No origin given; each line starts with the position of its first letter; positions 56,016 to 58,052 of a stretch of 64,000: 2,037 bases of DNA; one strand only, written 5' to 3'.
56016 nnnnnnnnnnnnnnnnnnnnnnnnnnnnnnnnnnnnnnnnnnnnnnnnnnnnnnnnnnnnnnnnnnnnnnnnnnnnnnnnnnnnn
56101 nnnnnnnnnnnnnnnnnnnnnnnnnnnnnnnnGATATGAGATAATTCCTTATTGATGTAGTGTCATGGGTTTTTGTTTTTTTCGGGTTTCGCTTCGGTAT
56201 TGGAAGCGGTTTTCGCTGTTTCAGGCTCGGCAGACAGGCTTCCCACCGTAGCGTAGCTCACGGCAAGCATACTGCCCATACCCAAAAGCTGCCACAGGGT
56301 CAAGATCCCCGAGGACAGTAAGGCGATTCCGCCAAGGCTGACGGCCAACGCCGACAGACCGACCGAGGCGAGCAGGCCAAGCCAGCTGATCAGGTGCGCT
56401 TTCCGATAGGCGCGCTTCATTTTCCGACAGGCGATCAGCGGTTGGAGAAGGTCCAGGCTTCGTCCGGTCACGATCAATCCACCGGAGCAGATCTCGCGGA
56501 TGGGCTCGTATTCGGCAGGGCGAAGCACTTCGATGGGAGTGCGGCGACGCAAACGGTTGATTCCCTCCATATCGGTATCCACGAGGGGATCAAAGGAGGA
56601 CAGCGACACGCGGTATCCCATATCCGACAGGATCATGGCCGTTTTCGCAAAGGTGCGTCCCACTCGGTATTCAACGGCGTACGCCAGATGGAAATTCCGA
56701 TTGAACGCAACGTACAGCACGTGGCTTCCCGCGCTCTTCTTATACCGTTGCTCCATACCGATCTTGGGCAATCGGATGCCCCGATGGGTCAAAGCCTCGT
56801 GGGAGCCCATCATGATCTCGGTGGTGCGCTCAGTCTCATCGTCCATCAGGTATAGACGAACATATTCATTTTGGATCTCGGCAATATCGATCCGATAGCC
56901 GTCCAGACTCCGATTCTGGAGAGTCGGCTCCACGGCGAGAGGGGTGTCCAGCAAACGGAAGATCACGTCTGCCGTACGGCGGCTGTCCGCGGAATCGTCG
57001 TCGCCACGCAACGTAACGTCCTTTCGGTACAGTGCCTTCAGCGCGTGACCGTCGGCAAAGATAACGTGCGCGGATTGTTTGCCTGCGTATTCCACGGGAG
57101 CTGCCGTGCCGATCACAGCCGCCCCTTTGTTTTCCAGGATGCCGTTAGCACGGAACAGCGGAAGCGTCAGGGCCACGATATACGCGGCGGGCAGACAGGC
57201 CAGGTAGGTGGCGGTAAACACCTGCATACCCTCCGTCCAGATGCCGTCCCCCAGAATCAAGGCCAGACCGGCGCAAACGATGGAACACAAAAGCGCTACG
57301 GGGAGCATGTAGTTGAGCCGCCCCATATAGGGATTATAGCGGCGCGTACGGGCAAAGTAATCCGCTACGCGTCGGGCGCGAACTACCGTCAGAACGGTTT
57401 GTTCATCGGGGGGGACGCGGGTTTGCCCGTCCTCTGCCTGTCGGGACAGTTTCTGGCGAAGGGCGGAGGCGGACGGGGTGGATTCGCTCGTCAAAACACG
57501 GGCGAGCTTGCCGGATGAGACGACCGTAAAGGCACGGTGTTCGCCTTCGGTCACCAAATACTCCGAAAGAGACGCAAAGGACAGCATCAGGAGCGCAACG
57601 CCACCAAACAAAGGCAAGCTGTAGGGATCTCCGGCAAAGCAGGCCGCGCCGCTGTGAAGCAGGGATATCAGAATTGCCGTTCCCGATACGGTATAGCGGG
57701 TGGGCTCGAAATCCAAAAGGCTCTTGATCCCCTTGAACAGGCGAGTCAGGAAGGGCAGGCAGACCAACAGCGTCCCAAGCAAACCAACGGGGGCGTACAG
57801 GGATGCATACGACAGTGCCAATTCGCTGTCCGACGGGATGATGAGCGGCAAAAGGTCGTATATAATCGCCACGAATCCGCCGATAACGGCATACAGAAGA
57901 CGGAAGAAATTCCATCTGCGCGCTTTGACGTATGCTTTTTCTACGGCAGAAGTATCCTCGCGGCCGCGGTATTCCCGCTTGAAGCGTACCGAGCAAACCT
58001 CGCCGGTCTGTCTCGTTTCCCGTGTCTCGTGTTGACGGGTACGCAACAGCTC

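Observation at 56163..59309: Chimeric 1048-aa protein: hyper-acidic N-terminus fused to what looks like a catalytically dead P-type ATPase core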

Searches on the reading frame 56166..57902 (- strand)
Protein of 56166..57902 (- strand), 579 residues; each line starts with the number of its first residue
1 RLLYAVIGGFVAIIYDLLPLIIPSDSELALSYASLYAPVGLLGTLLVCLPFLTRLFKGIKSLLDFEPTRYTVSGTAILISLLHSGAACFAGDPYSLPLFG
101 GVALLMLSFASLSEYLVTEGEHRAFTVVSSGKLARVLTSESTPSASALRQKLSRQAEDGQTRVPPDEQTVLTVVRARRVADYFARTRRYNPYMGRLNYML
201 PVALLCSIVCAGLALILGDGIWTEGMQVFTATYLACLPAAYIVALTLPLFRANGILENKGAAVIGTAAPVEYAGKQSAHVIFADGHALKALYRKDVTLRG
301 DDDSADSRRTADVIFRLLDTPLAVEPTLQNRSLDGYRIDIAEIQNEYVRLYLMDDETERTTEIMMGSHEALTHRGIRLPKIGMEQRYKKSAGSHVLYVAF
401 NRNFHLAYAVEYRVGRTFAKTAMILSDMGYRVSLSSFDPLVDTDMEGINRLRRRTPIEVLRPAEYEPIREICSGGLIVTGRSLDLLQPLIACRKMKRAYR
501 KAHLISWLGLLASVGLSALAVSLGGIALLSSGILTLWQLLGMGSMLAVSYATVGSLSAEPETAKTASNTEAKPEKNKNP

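Call 7: search_protein_families(library=pfam, proteins=[window:56166-57902:-], max_evalue=10)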
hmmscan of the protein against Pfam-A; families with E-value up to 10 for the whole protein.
window:56166-57902:- (579 aa): 0 families

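Call 8: search_solved_structures(query=window:56166-57902:-, max_evalue=10, show_alignments=2)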
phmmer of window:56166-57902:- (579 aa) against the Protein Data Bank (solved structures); distinct sequences matched with E-value up to 10: 0.

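Call 9: find_homologous_proteins(query=window:56166-57902:-, max_evalue=0.001)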
Query window:56166-57902:- (579 aa): 56 proteins with E <= 0.001 among 8000 candidates.
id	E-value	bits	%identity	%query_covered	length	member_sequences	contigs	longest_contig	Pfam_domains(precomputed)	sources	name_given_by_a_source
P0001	0.0e+0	1120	87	100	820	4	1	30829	-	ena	-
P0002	0.0e+0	1070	83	100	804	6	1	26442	-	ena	-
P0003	7.9e-217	739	61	93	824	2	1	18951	-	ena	-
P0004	4.6e-202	691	58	100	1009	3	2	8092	-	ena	-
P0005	5.3e-193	661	58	94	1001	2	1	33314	-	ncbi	-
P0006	7.3e-193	660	56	100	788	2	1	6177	-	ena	-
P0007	6.6e-191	654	54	100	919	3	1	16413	-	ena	-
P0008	1.1e-189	650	56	96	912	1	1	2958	-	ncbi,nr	ncbi:MAG: hypothetical protein J6S41_08245, partial [Clostridia bacterium]|nr:hypothetical protein [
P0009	6.8e-188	644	58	89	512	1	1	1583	-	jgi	jgi:hypothetical protein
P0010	7.4e-187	640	52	100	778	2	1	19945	-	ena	-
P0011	3.1e-186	638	55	99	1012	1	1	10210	-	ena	-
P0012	3.7e-177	608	52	93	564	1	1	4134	-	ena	-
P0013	1.7e-160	553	50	99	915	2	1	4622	-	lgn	-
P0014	3.0e-158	546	49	100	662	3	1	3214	-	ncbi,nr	ncbi:MAG: hypothetical protein IJD38_09095 [Clostridia bacterium]|nr:hypothetical protein [Clostridi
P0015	3.8e-154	532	47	99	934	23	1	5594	-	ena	-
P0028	6.0e-146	505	47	96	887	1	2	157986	-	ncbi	-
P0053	5.8e-98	347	37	99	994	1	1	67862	-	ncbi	-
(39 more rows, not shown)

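Call 12: search_solved_structures(query=A1, max_evalue=10, show_alignments=3)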
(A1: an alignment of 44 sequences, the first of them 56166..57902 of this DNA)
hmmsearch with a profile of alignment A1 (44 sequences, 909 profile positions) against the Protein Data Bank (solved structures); distinct sequences matched with E-value up to 10: 7.
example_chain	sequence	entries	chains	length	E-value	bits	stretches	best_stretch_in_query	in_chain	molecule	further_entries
9e5c_5a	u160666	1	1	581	0.0044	18.3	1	213-287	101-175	TbRSP62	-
9e78_3r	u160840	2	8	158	0.083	14.1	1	93-171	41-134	CFAP97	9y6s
5jbm_A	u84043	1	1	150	0.91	10.7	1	142-211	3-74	Chromatin assembly factor 1 subunit p90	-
7ro2_A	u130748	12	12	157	1.2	10.3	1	385-423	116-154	major capsid protein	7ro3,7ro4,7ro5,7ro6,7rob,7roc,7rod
6ybw_z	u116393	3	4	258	1.2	10.3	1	68-170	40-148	Eukaryotic translation initiation factor 3 subunit J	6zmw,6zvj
5nik_J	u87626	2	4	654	1.5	10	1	735-845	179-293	Macrolide export ATP-binding/permease protein MacB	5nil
9b62_G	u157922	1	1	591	6.6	7.8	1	48-108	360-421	Ran GTPase-activating protein 1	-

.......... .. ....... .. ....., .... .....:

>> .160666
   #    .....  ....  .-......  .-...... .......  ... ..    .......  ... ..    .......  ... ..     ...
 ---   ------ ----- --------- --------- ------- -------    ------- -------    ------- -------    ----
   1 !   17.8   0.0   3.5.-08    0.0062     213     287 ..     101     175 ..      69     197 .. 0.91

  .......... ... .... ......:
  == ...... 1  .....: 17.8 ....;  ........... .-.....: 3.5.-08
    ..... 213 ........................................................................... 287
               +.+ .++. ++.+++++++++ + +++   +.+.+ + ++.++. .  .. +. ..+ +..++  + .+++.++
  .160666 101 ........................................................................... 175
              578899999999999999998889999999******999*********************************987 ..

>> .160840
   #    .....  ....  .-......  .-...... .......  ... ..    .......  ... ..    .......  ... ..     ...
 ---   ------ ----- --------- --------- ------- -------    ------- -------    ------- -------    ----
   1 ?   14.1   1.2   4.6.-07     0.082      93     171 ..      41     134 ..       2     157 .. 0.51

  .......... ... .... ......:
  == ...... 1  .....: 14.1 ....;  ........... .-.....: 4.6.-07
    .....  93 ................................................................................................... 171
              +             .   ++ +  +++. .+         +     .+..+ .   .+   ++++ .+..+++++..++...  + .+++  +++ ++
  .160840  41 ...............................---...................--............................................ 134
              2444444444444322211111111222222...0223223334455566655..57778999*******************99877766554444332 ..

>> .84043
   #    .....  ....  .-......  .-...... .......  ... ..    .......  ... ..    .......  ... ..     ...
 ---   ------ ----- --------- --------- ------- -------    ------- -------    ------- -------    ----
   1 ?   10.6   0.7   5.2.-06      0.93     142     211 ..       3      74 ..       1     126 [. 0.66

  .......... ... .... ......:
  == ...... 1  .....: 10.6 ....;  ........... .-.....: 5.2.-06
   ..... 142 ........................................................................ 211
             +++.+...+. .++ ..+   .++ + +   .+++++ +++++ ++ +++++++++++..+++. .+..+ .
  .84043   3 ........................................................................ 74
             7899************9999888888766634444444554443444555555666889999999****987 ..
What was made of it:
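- Tried and rejected: Tier-1 profile A1 against PDB sequences gave only low-complexity noise from the acidic N-terminus (call 12).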

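Call 15: find_encoding_contigs(protein=P0028, flank=8000, max_places=2)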
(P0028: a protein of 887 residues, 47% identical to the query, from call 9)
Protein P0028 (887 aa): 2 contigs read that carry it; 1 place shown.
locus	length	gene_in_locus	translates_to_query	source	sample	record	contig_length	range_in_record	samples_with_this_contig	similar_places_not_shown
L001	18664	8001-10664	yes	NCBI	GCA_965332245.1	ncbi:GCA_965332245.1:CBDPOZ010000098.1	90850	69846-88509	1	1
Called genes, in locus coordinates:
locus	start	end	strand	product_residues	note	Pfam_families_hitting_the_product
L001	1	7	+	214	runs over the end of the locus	-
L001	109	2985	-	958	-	-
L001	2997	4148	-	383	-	-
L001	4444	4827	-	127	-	PF16320:Ribosomal_L12_N, PF00542:Ribosomal_L12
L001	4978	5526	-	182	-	PF00466:Ribosomal_L10, PF27436:RL10_C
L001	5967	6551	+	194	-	PF02659:Mntp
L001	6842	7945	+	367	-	PF08032:SpoU_sub_bind, PF00588:SpoU_methylase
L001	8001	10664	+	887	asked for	-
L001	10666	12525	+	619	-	PF19864:Radical_SAM_N2, PF04055:Radical_SAM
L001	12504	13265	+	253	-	PF10105:DUF2344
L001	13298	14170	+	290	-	-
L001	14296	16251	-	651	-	-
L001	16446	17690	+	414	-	PF22020:RlmL_1st, PF02926:THUMP, PF01170:UPF0020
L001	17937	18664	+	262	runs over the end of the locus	PF20260:PUA_4, PF04452:Methyltrans_RNA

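Call 16: find_encoding_contigs(protein=P0053, flank=8000, max_places=2)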
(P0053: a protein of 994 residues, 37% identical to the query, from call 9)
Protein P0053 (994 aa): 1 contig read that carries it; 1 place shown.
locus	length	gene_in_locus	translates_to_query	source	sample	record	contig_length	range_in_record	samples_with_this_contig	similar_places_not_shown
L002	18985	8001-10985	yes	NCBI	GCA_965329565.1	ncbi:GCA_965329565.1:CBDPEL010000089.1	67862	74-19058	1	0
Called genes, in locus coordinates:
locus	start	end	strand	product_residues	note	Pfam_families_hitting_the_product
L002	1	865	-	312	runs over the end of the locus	?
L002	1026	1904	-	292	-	PF01869:BcrAD_BadFG (faint), PF03630:Fumble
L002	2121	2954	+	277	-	PF00702:Hydrolase, PF13344:Hydrolase_6, PF13242:Hydrolase_like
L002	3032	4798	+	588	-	PF05833:NFACT_N, PF05670:NFACT-R_1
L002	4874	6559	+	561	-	PF16126:DUF4838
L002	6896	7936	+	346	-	PF08032:SpoU_sub_bind, PF00588:SpoU_methylase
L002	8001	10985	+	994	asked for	-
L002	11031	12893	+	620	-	PF19864:Radical_SAM_N2, PF04055:Radical_SAM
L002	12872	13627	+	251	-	PF10105:DUF2344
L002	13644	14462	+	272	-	-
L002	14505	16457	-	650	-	PF14262:Cthe_2159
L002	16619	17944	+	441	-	PF22020:RlmL_1st, PF02926:THUMP, PF01170:UPF0020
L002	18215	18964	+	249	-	PF20260:PUA_4 (weak), PF04452:Methyltrans_RNA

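Call 18: search_protein_families(library=pfam, alignment_id=A1, max_evalue=1)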
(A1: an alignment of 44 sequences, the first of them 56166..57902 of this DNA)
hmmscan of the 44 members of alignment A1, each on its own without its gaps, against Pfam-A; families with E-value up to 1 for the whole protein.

A. member 1, window:56166-57902:- (579 aa): 0 families

B. families by the number of members that match (of 44 scanned): 19 families
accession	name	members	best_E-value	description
PF16938.10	Phage_holin_Dp1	2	0.0054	Putative phage holin Dp-1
PF18159.6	S_4TM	2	0.024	SMODS-associating 4TM effector domain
PF05766.18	NinG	2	0.15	Bacteriophage Lambda NinG protein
PF12279.13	DUF3619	2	0.32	Protein of unknown function (DUF3619)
PF14102.11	Caps_synth_CapC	1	0.0046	Capsule biosynthesis CapC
PF09990.14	DUF2231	1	0.019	Predicted membrane protein (DUF2231)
PF24410.1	wHTH-HSP90_Na-assoc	1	0.032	wHTH-Hsp90_Na associated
PF11590.13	DNAPolymera_Pol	1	0.032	DNA polymerase catalytic subunit Pol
PF09850.14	DotU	1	0.041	Type VI secretion system protein DotU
PF07323.17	DUF1465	1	0.056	Protein of unknown function (DUF1465)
PF01635.23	CoV_M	1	0.1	Coronavirus M matrix/glycoprotein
PF11200.13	DUF2981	1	0.13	Protein of unknown function (DUF2981)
PF07214.17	DUF1418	1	0.15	Protein of unknown function (DUF1418)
PF00122.25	E1-E2_ATPase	1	0.17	E1-E2 ATPase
PF09954.14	DUF2188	1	0.24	Uncharacterized protein conserved in bacteria (DUF2188)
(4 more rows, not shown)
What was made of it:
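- On Any curated family (Pfam-A, NCBIfam, PADLOC): The best P-type hit was one member at E 0.17 for PF00122 (call 18).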

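Call 19: predict_structure(alignment_id=A1)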
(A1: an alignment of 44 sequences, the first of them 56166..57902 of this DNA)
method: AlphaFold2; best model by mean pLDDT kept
length: 579 residues; sequences in the alignment: 44
mean_pLDDT: 89.0   pTM: 0.86
mean pLDDT of the five models: 89.0, 88.2, 88.2, 88.1, 87.3
residues with pLDDT >= 90: 417; 70-90: 124; 50-70: 14; < 50: 24
segments of 3 or more residues with pLDDT < 50: 327-330, 560-579
pLDDT, mean of each block of 10 residues (from residue 1): 94 92 73 86 96 95 93 97 93 87 97 96 95 92 94 87 77 92 89 94 97 88 90 96 95 94 94 83 92 88 89 92 62 85 93 93 96 94 90 93 94 92 91 93 85 87 91 92 94 94 96 96 89 95 94 69 43 41
secondary structure, 60 per line:
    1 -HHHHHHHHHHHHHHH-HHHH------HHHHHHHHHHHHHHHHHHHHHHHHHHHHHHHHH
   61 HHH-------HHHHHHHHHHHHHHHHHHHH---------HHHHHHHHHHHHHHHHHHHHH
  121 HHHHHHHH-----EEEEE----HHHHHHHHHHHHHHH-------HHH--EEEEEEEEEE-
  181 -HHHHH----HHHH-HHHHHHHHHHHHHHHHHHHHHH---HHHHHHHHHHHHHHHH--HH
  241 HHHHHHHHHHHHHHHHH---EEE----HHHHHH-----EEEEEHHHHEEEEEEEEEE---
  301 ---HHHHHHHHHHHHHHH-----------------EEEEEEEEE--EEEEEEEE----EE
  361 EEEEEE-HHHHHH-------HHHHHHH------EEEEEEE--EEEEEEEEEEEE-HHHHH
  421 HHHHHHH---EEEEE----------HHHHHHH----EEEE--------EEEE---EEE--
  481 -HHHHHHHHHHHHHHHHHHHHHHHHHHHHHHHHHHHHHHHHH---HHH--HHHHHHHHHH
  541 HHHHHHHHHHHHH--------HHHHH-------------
elements in order: H2-16 H18-21 H28-63 H71-90 H100-128 E134-138 H143-157 E170-179 H182-186 H191-194 H196-217 H221-236 H239-257 E261-263 H268-273 E279-283 H284-287 E288-297 H304-318 E336-344 E347-354 E359-366 H368-373 H381-387 E394-400 E403-414 H416-427 E431-435 H446-452 E457-460 E469-472 E476-478 H482-522 H531-553 H562-566
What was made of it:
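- On P-type ATPase superfamily (P1B subgroup): The AF2 model has pLDDT 89 (call 19).
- The AF2 model has pLDDT 89 and pTM 0.86 (call 19).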

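Call 21: fold_search(model_id=the predicted structure, library=pdb)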
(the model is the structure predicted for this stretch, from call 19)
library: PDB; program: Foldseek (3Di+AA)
matches with E <= 10: 1429; with E <= 0.001: 110
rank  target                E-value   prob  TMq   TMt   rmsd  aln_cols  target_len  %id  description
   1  7r0g_A                2.2e-10  1.00  0.55  0.49  11.3       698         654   14  STRUCTURAL BASIS OF ION UPTAKE IN COPPER-TRANSPORTING P1B-TYPE ATPASES (released 2022-09-14)
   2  7xun                  2.8e-10  1.00  0.47  0.39  14.2       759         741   12  Structure of ATP7B C983S/C985S/D1027A mutant (released 2023-04-26)
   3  4bbj                  3.0e-10  1.00  0.51  0.46  11.4       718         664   11  Copper-transporting PIB-ATPase in complex with beryllium fluoride representing the E2P state (released 2013-12-11)
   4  7si7                  9.3e-10  1.00  0.47  0.39  13.7       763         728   12  Structure of ATP7B in state 2 (released 2022-03-16)
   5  7r0g_B                1.8e-09  1.00  0.53  0.48  12.9       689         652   14  STRUCTURAL BASIS OF ION UPTAKE IN COPPER-TRANSPORTING P1B-TYPE ATPASES (released 2022-09-14)
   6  7xuk                  2.5e-09  1.00  0.47  0.36  13.6       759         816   12  Structure of ATP7B C983S/C985S/D1027A mutant in presence of ATOX1 (released 2023-04-26)
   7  7si6                  2.8e-09  1.00  0.48  0.33  13.5       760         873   12  Structure of ATP7B in state 1 (released 2022-03-16)
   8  7si3                  3.2e-09  1.00  0.44  0.31  14.1       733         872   12  Consensus structure of ATP7B (released 2022-03-16)
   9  5mrw_B                3.5e-09  1.00  0.44  0.39  12.1       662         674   12  Structure of the KdpFABC complex (released 2017-06-21)
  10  3rfu_A                9.8e-09  1.00  0.52  0.46  11.5       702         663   12  Crystal structure of a copper-transporting PIB-type ATPase (released 2011-06-29)
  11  4umv                  2.1e-08  1.00  0.43  0.42  11.5       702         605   12  CRYSTAL STRUCTURE OF A ZINC-TRANSPORTING PIB-TYPE ATPASE IN THE E2P STATE (released 2014-08-13)
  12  4umw                  3.1e-08  1.00  0.40  0.39  12.5       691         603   13  CRYSTAL STRUCTURE OF A ZINC-TRANSPORTING PIB-TYPE ATPASE IN E2.PI STATE (released 2014-08-13)
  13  7zrd_B                3.2e-08  1.00  0.34  0.31  17.1       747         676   10  Cryo-EM map of the WT KdpFABC complex in the E1-P tight conformation, stabilised with the inhibitor orthovanadate (released 2022-11-16)
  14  9zwn_B                3.8e-08  1.00  0.44  0.39  12.9       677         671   12  High-resolution cryo-EM structure of KdpFABC in the E2P state in lipid nanodisc (released 2026-04-01)
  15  9zwk_B                4.9e-08  1.00  0.51  0.45  11.9       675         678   12  High-resolution cryo-EM structure of KdpFABC in the E1 state in lipid nanodisc (released 2026-04-01)
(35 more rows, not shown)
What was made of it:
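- On P-type ATPase superfamily (P1B subgroup): The top 50 Foldseek PDB hits are all P-type ATPases, with CopA at E 2.2e-10 and TM 0.55 (call 21).
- The top 50 Foldseek PDB hits are all P-type ATPases, with P1B CopA best at E 2.2e-10 (call 21).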

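Call 33: find_related_loci(query=A2, collection=genome_contigs, flank=6000)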
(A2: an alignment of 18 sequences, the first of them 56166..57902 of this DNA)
Query A2 (579 aa) in genome_contigs; peptide patterns used: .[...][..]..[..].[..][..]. (x = any residue, [..] = any of these).
9 stretches matched a pattern; 9 encode a relative of the query (tblastn E <= 1e-3); 9 distinct loci.
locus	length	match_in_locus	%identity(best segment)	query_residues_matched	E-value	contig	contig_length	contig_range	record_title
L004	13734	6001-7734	59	1-575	0e+0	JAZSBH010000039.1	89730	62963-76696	MAG: Eubacteriales bacterium isolate T1900044928_TS20190394.MAGScoT_cleanbin_000046 SGB_3400_k141_2298594, whole genome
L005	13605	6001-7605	58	36-577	0e+0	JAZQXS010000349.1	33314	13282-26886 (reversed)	MAG: Eubacteriales bacterium isolate T1900045161_TC20190155.MAGScoT_cleanbin_000056 SGB_5073_k141_58771, whole genome sh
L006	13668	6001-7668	51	1-570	5e-177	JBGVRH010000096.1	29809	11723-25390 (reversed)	MAG: Eubacteriales bacterium isolate fecal_MAG_145 fecal_MAG_145_contig_0096, whole genome shotgun sequence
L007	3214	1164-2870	49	1-577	9e-176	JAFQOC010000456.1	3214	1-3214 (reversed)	MAG: Clostridia bacterium isolate RGIG1996 Goat_Colon-1__c620378, whole genome shotgun sequence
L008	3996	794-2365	50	1-540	1e-163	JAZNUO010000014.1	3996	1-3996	MAG: Eubacteriales bacterium isolate T1900044797_TS20190263.MAGScoT_cleanbin_000014 SGB_2686_k141_1564243, whole genome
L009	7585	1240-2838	46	1-549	2e-151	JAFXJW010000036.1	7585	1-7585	MAG: Clostridia bacterium isolate RGIG6481 Sheep_Rectum.Co__c830780, whole genome shotgun sequence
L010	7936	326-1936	47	1-553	7e-150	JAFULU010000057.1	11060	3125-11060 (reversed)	MAG: Clostridia bacterium isolate RGIG4611 Roe_deer_Rectum-4__c86043, whole genome shotgun sequence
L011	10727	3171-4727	46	1-538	6e-142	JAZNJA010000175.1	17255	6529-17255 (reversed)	MAG: Eubacteriales bacterium isolate T1900044682_TS20190148.MAGScoT_cleanbin_000009 SGB_1696_k141_1732015, whole genome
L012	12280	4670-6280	47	1-553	8e-139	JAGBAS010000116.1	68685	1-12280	MAG: Clostridia bacterium isolate RGIG8947 Water_deer_Rectum-1__c327080, whole genome shotgun sequence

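Call 38: search_protein_representatives(alignment_id=A2)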
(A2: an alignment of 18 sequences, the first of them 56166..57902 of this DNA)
Query: 18 sequences, 581 profile positions. Proteins with E-value up to 0.001 (for the whole library): 1877; up to 1e-10: 1036; up to 1e-30: 319. The best 150 are listed.
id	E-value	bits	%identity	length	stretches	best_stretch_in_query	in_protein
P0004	1.7e-262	888.2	-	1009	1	1-577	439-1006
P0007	5.2e-259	876.7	-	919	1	1-577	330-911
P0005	1.6e-256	868.4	-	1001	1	1-577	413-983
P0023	2.5e-253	858.0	-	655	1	1-579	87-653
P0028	1.4e-250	848.8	-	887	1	1-563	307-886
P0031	2.9e-249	844.5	-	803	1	1-574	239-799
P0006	3.0e-248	841.2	-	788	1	1-578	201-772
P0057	1.9e-246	835.2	-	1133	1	1-575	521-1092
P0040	1.9e-242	822.0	-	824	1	2-571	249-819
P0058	5.3e-241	817.2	-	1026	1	1-571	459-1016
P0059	6.5e-241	816.9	-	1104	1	1-576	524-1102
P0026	1.4e-239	812.6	-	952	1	1-572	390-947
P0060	1.1e-233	793.1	-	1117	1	1-569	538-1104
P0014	1.7e-229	779.2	-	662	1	1-577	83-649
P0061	1.5e-228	776.1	-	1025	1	1-555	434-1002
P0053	5.1e-208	708.3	-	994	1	1-577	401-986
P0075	3.9e-175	599.7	-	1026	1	2-574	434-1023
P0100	7.2e-75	268.7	-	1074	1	25-544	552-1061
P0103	3.9e-71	256.3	-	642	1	4-544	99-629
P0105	1.7e-64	234.4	-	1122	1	28-546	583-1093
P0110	1.4e-59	218.1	-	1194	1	1-551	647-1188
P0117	1.2e-57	211.9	-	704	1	9-558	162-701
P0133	2.7e-53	197.5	-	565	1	1-559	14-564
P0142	7.7e-52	192.6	-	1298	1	18-548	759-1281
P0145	3.1e-51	190.6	-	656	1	7-542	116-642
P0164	7.7e-46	172.8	-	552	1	33-539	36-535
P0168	3.4e-45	170.7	-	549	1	11-557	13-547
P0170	7.5e-45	169.5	-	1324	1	2-557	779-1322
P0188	2.6e-43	164.5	-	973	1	3-550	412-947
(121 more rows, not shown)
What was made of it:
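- The search found 1877 clusters at 50% identity with E <= 1e-3 (call 38). The family has 1877 clusters (call 38).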
